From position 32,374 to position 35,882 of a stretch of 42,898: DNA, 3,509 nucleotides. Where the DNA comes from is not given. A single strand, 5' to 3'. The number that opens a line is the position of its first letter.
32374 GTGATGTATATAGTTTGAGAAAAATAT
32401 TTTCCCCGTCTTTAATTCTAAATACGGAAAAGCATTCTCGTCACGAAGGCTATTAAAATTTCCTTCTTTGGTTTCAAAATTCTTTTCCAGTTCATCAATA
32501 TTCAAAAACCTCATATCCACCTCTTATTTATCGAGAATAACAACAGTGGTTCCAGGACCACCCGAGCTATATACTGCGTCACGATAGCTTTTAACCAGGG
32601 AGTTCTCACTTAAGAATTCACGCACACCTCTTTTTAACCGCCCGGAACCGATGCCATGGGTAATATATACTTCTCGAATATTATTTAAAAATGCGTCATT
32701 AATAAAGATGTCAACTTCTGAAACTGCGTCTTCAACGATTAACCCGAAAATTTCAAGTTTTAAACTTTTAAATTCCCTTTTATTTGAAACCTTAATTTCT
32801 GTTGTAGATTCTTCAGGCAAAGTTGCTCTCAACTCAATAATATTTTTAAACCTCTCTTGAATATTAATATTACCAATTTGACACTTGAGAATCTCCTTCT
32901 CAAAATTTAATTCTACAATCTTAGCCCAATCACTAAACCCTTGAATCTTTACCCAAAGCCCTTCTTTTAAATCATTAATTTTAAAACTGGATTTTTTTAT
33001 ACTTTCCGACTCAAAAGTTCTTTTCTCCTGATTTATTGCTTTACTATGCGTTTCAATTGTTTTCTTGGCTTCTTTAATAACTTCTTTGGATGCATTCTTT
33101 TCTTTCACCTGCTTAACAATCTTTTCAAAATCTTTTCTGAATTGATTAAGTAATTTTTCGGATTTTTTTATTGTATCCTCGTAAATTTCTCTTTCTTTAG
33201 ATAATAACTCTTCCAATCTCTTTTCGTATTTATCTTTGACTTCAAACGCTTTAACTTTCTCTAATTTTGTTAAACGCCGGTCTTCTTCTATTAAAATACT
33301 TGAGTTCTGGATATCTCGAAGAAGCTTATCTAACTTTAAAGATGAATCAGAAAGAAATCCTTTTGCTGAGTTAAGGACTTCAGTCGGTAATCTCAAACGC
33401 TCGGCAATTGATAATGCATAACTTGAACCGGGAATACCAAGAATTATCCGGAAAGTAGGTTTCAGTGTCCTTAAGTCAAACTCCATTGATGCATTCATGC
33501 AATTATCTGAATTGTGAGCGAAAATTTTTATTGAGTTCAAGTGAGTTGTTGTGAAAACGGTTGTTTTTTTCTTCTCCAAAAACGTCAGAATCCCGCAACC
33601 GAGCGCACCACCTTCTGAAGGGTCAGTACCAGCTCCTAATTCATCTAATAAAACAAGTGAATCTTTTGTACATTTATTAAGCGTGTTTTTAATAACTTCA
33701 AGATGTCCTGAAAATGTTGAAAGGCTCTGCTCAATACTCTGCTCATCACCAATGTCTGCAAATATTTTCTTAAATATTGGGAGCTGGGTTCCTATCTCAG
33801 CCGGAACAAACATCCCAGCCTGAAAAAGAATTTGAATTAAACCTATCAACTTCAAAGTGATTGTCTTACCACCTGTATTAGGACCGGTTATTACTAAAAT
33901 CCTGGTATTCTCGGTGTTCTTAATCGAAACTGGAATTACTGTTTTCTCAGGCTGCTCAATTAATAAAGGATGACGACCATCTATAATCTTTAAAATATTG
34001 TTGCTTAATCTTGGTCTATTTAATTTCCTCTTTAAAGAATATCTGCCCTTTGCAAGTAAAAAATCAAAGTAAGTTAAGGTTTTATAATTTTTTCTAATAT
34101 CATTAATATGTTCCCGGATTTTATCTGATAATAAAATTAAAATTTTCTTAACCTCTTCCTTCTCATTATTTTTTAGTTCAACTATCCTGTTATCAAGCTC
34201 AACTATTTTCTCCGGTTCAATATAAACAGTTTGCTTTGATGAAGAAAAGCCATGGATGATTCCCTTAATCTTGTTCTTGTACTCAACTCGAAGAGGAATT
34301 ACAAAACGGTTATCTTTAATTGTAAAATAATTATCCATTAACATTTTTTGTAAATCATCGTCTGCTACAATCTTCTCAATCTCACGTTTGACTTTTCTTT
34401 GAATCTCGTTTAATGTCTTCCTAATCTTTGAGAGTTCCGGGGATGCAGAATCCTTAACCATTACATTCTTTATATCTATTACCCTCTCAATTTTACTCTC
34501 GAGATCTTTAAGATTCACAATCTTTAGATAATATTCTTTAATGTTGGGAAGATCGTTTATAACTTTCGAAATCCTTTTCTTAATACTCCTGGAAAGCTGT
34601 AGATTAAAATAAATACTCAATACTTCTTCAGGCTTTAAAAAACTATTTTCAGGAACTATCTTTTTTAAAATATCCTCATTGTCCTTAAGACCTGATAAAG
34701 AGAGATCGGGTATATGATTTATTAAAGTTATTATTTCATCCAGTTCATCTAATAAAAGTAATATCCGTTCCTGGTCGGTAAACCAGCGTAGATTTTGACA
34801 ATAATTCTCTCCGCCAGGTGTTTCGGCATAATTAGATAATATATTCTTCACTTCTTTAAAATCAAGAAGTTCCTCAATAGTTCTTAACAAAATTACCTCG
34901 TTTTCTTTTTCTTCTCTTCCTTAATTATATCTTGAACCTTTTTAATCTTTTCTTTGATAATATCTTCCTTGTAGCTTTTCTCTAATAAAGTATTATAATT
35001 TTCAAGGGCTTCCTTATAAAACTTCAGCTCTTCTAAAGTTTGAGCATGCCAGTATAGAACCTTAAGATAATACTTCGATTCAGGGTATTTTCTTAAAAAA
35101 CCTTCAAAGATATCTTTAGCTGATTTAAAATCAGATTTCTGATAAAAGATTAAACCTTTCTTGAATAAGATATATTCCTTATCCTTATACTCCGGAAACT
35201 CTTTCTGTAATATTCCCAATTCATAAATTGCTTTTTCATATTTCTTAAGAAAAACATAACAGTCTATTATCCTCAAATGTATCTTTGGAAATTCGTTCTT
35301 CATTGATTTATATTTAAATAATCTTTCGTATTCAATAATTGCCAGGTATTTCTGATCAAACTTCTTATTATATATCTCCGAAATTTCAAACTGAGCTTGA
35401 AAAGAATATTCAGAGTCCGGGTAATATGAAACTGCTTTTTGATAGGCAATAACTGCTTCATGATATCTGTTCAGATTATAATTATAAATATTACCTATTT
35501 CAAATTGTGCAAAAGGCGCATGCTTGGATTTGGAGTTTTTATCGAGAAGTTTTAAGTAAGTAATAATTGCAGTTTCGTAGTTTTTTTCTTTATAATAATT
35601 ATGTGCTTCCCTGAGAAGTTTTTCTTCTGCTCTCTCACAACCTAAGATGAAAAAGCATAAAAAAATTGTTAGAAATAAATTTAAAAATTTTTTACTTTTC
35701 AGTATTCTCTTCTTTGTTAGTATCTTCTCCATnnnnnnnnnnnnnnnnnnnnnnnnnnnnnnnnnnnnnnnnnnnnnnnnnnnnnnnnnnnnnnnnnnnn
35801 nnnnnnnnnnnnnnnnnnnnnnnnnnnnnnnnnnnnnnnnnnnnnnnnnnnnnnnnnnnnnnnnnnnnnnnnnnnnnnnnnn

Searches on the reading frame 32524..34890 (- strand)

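Call 35: search_protein_families(library=pfam, proteins=[window:32524-34890:-], max_evalue=0.001)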
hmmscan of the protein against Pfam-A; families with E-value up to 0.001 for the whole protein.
window:32524-34890:- (788 aa): 2 families
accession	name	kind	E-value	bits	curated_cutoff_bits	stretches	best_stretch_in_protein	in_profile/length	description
PF00488.27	MutS_V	-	8.5e-34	117.6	30.2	1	332-513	1-184/188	MutS domain V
PF01713.27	Smr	-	1.4e-18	67.2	25.7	1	714-786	3-76/77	Smr domain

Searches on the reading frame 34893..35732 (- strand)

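Call 35: search_protein_families(library=pfam, proteins=[window:34893-35732:-], max_evalue=0.001)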
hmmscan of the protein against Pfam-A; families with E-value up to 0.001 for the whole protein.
window:34893-35732:- (279 aa): 11 families
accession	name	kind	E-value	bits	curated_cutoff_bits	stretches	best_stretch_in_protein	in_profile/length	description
PF13174.12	TPR_6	-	1.2e-15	57.4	26.3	2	75-107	2-33/33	Tetratricopeptide repeat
PF07719.23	TPR_2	-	7.3e-11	41.8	27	0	85-106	12-33/34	Tetratricopeptide repeat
PF13181.12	TPR_8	-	1.5e-08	34.6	25.7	1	76-106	4-33/34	Tetratricopeptide repeat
PF13432.12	TPR_16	-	1.4e-06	29.1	32.7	0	40-106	1-63/65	Tetratricopeptide repeat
PF00515.34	TPR_1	-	2.3e-06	27.6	27.8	0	85-106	12-33/34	Tetratricopeptide repeat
PF13424.12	TPR_12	-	3.4e-06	27.6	30.1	0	41-104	8-75/77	Tetratricopeptide repeat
PF12895.13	ANAPC3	-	6.4e-06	26.8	27.2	0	189-246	26-79/82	Anaphase-promoting complex, cyclosome, subunit 3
PF13428.12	TPR_14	-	7.3e-06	26.6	23.5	0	225-253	3-31/44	Tetratricopeptide repeat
PF14559.12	TPR_19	-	3.9e-05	24.3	25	0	145-181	21-57/68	Tetratricopeptide repeat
PF13525.12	YfiO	-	4.5e-05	23.8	25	0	164-235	20-96/203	Outer membrane lipoprotein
PF14938.12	SNAP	-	8.6e-05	22.6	25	0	39-110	77-151/282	Soluble NSF attachment protein, SNAP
